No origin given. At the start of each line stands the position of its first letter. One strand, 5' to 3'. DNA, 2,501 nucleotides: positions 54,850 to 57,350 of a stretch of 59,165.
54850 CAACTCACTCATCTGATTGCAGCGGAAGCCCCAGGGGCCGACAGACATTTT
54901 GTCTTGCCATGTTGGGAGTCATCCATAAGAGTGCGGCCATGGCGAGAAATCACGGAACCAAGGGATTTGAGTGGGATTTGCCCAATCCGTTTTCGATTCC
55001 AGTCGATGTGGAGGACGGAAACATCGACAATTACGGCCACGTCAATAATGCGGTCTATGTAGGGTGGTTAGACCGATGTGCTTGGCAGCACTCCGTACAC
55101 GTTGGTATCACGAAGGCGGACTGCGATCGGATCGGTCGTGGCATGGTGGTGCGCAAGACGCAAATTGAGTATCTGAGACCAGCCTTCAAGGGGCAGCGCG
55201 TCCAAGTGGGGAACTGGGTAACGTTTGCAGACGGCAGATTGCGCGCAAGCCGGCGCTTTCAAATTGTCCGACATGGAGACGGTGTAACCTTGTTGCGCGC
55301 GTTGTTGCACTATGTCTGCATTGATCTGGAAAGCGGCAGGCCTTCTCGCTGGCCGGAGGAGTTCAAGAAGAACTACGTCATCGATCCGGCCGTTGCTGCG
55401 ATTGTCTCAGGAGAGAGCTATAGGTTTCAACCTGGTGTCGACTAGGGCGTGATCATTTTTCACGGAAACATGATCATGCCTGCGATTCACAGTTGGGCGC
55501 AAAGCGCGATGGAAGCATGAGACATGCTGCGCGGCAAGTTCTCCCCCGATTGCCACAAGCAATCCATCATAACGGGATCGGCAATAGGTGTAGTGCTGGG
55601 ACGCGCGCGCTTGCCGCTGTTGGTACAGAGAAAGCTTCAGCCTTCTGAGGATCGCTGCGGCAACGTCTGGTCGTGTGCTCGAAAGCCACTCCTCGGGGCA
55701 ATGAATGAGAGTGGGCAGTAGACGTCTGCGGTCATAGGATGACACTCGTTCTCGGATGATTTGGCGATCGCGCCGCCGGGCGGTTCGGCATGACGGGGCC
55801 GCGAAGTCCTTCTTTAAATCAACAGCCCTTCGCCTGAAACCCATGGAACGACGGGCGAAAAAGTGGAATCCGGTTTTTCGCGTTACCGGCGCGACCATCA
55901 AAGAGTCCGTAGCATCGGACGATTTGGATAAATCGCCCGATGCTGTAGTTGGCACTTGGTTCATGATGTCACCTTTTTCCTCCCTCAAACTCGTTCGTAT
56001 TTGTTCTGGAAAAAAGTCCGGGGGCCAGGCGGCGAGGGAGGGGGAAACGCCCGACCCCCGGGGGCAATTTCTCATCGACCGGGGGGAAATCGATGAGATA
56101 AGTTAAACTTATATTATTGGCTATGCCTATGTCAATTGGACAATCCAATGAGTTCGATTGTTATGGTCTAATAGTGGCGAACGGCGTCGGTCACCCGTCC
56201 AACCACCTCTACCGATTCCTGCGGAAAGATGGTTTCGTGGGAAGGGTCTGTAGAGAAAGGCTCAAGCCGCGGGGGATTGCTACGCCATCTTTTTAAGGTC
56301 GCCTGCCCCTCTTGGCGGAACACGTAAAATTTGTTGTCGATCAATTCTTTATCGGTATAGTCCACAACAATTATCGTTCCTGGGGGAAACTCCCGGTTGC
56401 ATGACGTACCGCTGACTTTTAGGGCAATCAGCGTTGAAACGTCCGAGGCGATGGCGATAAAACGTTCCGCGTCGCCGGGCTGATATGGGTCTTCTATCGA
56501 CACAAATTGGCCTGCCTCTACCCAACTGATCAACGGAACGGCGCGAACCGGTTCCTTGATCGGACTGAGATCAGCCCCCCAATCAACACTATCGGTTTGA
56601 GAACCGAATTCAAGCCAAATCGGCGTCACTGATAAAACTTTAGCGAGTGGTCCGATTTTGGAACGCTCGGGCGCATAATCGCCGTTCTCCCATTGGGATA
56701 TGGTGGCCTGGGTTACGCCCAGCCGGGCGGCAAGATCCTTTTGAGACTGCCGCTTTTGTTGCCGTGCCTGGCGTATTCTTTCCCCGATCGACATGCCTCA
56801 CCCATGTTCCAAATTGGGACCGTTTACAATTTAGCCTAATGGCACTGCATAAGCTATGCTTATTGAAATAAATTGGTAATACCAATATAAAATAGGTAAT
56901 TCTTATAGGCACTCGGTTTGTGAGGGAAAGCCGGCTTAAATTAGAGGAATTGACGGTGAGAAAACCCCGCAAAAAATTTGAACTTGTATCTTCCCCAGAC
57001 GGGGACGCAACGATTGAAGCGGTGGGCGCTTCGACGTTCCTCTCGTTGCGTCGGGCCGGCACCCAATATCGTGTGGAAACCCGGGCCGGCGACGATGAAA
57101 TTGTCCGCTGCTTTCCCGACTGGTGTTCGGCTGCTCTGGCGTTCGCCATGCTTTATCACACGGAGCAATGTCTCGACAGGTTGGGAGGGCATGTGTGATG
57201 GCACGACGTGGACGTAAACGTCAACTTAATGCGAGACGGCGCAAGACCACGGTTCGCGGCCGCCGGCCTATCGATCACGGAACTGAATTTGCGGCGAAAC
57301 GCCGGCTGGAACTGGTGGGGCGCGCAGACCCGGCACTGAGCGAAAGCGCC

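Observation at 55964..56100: Highly structured ~135-nt leader with terminator/antiterminator alternatives and a loop complementary to the RBS-proximal purine tract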

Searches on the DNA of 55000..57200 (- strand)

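Call 3: search_rna_families(source=window, start=55000, end=57200, threshold=evalue, max_evalue=10, show_alignments=5)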
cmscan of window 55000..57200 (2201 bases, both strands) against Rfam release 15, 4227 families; matches with E-value up to 10: 7.
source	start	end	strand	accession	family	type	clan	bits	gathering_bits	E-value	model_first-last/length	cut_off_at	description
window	56012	56103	-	RF02833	Scr3202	Gene; sRNA;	-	32.4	52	0.034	1-95/95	no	Streptomyces RNA 3202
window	55142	55217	-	RF03076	Streptomyces-metH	Gene; sRNA;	-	19.1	50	2.2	1-120/120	no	Streptomyces-metH RNA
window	55966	56055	-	RF01986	ZEB2_AS1_3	Gene; lncRNA;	-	15.4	55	3.2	1-100/100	no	ZEB2 antisense RNA 1 conserved region 3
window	55609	55643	+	RF02260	MAT2A_A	Cis-reg;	-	15.2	40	9.1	16-51/65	no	MAT2A 3'UTR stem loop A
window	56705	56787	+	RF01773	rpsL_pseudo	Cis-reg; leader;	-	14.4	70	8.1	1-128/128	no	Pseudomonas rpsL leader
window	57088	57136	+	RF01119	sR32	Gene; snRNA; snoRNA; CD-box;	-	13.8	40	1.3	1-57/57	no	Small nucleolar RNA sR32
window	56908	56969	+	RF02207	WT1-AS_5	Gene; lncRNA;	-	12.4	80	8.5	1-79/79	no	WT1 antisense RNA conserved region 5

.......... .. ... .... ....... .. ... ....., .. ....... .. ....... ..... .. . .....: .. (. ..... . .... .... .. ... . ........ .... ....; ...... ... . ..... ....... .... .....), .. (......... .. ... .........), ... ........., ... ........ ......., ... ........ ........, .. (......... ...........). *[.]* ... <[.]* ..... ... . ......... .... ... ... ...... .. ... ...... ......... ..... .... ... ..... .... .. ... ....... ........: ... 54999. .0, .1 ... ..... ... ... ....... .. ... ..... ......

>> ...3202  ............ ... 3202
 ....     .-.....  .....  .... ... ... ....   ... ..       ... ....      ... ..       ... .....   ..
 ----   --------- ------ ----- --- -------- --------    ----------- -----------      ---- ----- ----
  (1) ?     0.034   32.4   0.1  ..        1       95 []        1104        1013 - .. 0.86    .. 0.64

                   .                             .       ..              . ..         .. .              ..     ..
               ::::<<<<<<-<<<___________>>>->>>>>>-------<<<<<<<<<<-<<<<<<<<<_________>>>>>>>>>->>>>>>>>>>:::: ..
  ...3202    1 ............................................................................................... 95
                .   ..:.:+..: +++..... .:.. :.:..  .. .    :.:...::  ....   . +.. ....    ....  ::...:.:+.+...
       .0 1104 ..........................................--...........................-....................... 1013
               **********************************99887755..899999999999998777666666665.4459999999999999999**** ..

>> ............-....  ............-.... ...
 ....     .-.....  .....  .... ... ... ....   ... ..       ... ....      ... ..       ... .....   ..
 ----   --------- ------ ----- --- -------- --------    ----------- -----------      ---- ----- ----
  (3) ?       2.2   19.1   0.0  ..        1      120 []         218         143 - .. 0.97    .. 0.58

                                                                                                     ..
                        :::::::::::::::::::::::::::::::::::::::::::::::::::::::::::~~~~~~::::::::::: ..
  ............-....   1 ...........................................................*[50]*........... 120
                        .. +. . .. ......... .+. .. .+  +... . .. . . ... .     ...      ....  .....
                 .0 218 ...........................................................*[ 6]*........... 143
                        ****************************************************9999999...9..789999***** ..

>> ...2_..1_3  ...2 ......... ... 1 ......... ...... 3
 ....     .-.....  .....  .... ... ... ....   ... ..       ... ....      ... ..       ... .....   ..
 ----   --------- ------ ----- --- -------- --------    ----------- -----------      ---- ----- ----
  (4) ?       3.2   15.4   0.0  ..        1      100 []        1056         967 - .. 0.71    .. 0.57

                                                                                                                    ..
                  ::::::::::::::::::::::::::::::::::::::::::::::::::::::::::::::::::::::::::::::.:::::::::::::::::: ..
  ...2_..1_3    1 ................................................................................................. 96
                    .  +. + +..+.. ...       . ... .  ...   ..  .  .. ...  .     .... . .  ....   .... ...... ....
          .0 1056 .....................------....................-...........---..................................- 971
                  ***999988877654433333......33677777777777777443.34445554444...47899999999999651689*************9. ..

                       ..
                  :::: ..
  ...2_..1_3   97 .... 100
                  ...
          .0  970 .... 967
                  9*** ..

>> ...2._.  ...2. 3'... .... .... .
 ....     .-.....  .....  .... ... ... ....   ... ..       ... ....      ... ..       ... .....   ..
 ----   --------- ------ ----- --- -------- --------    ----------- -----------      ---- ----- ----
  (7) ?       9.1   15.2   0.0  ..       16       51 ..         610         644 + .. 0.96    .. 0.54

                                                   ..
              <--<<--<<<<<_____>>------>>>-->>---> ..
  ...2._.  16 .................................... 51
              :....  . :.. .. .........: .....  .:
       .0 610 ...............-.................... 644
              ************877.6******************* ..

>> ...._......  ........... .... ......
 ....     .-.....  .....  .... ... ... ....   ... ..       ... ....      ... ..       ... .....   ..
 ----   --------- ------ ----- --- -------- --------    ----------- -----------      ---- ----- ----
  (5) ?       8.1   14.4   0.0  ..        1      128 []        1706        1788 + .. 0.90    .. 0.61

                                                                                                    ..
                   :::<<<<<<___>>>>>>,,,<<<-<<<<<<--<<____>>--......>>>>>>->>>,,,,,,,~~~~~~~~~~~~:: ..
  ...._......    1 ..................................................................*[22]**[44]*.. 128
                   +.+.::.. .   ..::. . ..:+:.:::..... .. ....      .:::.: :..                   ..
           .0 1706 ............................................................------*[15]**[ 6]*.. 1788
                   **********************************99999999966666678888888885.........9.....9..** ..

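Call 63: build_rna_model(alignment_id=A4, structure=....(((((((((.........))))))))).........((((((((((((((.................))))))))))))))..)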
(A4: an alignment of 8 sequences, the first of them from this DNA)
Model R1 built from alignment A4 (8 sequences, 87 columns); structure: as given.
model positions 84; base pairs 23; branch points 1; effective number of sequences 1.26; information 0.677 bits per position. Calibrated on 0.2 Mb of random sequence (short: E-values are rough).
structure used (alignment columns):
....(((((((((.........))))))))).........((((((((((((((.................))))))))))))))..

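Call 64: search_with_rna_model(model_id=R1, sources=[window, L001, L003, L004, L005, L006, L010, L011, L012], max_evalue=10)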
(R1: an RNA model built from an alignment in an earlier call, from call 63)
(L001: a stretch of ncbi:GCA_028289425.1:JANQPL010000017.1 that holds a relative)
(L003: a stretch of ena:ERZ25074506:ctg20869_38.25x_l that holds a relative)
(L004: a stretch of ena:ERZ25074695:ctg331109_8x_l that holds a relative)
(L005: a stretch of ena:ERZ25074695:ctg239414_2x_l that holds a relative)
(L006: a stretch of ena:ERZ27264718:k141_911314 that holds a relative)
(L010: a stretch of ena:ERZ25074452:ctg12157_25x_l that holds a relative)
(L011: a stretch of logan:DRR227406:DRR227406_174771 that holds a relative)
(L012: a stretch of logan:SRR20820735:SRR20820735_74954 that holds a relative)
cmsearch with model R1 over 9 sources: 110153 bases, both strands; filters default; matches with E-value up to 10: 19.
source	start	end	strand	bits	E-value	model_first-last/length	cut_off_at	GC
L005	3891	3974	+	108.9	8.1e-20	1-84/84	no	0.68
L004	3888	3971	+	108.3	1.1e-19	1-84/84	no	0.69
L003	3888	3971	+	104.7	5.5e-19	1-84/84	no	0.7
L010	3881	3963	+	103.9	8.1e-19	1-84/84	no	0.67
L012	368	450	+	102.8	1.3e-18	1-84/84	no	0.65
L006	278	361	+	102.4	1.6e-18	1-84/84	no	0.65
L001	3772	3855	+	99.5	6.1e-18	1-84/84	no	0.69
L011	3885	3966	+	93.2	1.1e-16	1-84/84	no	0.7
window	56016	56101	-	91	2.9e-16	1-84/84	no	0.67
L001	3808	3885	-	26.7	0.002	1-84/84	no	0.76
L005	3928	4004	-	21.8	0.019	1-84/84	no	0.69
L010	3917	3989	-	19.8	0.048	1-84/84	no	0.71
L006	315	388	-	19.7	0.05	1-84/84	no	0.68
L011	3921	3992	-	19.6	0.052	1-84/84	no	0.67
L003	3925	3990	-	18.1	0.1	1-84/84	no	0.71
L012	404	491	-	16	0.26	1-84/84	no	0.72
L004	3925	3981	-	14.3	0.58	1-84/84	no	0.72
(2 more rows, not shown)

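Call 66: search_dna_similar(query=window:55960-56160:-, collection=phages, mode=distant, max_evalue=0.01)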
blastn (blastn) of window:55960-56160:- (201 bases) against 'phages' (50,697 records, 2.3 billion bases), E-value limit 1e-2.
No match.

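Call 67: search_dna_similar(query=window:55960-56160:-, collection=plasmids, mode=distant, max_evalue=0.01)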
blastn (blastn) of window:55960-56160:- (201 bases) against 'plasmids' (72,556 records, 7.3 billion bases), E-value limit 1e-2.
No match.

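Call 73: search_with_rna_model(model_id=R1, sources=[L013, L014, L015], max_evalue=10, filters=off, show_alignments=2)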
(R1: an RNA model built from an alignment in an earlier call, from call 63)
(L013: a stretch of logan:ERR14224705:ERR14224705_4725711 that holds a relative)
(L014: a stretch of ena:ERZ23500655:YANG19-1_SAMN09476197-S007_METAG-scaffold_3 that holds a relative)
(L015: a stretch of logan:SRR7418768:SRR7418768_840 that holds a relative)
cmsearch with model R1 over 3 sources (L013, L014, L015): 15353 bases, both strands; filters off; matches with E-value up to 10: 19.
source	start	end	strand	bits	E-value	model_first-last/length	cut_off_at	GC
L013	2932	3004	-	10.2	0.53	1-84/84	no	0.58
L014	1630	1670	+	9.7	0.68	43-79/84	no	0.71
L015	555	595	+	9.7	0.68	43-79/84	no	0.71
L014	31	114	-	6.4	3.1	1-84/84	no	0.55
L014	2754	2794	-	5.8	4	1-84/84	no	0.51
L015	1679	1719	-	5.8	4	1-84/84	no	0.51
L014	1630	1670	-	5.6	4.4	43-79/84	no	0.71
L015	555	595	-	5.6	4.4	43-79/84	no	0.71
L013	2944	2968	+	5.6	4.4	50-72/84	no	0.6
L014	2169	2211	-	5.4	4.8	1-84/84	no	0.44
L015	1094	1136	-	5.4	4.8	1-84/84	no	0.44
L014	2717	2775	+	5.1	5.5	1-84/84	no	0.58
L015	1642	1700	+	5.1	5.5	1-84/84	no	0.58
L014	306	328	+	5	5.7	7-29/84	no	0.7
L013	290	350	+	5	5.8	1-84/84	no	0.46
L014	4456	4502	+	4.6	7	1-84/84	no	0.55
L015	3381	3427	+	4.6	7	1-84/84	no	0.55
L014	6004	6094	-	4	9.2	1-84/84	no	0.57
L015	4929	5019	-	4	9.2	1-84/84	no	0.57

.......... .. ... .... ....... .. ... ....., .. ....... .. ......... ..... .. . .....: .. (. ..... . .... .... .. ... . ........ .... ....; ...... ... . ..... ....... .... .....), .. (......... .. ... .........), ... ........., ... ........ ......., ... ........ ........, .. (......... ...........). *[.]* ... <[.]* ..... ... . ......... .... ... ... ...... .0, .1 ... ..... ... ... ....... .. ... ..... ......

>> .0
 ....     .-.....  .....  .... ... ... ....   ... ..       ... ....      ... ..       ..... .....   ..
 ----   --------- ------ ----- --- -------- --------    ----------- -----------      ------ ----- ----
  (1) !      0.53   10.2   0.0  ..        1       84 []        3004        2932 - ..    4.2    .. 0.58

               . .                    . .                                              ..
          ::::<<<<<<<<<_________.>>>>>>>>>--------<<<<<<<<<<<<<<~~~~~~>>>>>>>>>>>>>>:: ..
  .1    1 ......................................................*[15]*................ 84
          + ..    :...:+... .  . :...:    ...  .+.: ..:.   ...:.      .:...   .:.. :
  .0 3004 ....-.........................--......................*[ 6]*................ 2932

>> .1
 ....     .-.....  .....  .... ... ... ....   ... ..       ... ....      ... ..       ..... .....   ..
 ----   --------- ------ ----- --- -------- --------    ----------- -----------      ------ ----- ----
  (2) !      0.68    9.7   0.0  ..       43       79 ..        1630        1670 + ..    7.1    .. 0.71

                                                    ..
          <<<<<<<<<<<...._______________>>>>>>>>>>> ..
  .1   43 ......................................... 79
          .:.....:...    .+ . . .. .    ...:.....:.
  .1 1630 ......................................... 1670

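Call 89: search_rna_families(source=L003, start=3860, end=4010, threshold=evalue, max_evalue=10)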
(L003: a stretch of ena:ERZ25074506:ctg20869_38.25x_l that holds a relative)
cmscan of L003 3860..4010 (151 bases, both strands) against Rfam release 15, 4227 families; matches with E-value up to 10: 5.
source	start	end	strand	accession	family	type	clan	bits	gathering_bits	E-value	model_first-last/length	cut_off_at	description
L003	3888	3976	+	RF02833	Scr3202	Gene; sRNA;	-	24.7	52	0.064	1-95/95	no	Streptomyces RNA 3202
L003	3921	3989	+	RF04311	dauA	Cis-reg;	-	14.7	45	4.5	1-88/88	no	dauA ncRNA motif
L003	3954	3980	+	RF01107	SBRMV1_UPD-PKf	Cis-reg;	-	13.1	39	5.8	1-27/27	no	Pseudoknot of upstream pseudoknot domain (UPD) of the 3'UTR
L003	3897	3917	+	RF01109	SBRMV1_UPD-PKd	Cis-reg;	-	12.7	33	8.6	1-21/21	no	Pseudoknot of upstream pseudoknot domain (UPD) of the 3'UTR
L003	3871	3970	+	RF02344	ar14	Gene; sRNA;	-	11.2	58.8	3.6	1-123/123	no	Alphaproteobacterial ar14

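Call 90: search_rna_families(source=L011, start=3860, end=4010, threshold=evalue, max_evalue=10)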
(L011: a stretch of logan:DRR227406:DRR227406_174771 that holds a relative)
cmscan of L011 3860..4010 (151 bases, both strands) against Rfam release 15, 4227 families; matches with E-value up to 10: 7.
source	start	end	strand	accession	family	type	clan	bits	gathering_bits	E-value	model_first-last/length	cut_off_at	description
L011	3885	3970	+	RF02833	Scr3202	Gene; sRNA;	-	24.3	52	0.077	1-95/95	no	Streptomyces RNA 3202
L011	3923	3964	+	RF04105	mir-3165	Gene; miRNA;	-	17.8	90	0.69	1-75/75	no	mir-3165 microRNA precursor family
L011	3895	3976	+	RF00236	ctRNA_pGA1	Gene; antisense;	-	16.3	45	0.34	1-79/79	no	ctRNA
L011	3923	3964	+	RF02963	DUF3800-IV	Gene; sRNA;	-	14.1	60.7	7.2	1-91/91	no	DUF3800-IV RNA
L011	3922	3965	-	RF03861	mir-4484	Gene; miRNA;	-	13.4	90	7.9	1-89/89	no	mir-4484 microRNA precursor family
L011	3921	3991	+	RF03078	chrB-a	Cis-reg;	-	12.2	43.9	5.5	1-80/80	no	chrB-a RNA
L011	3995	4010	+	RF01151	snoU82P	Gene; snRNA; snoRNA; CD-box;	-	8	42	6.8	1-16/55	3'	Small nucleolar RNA U82P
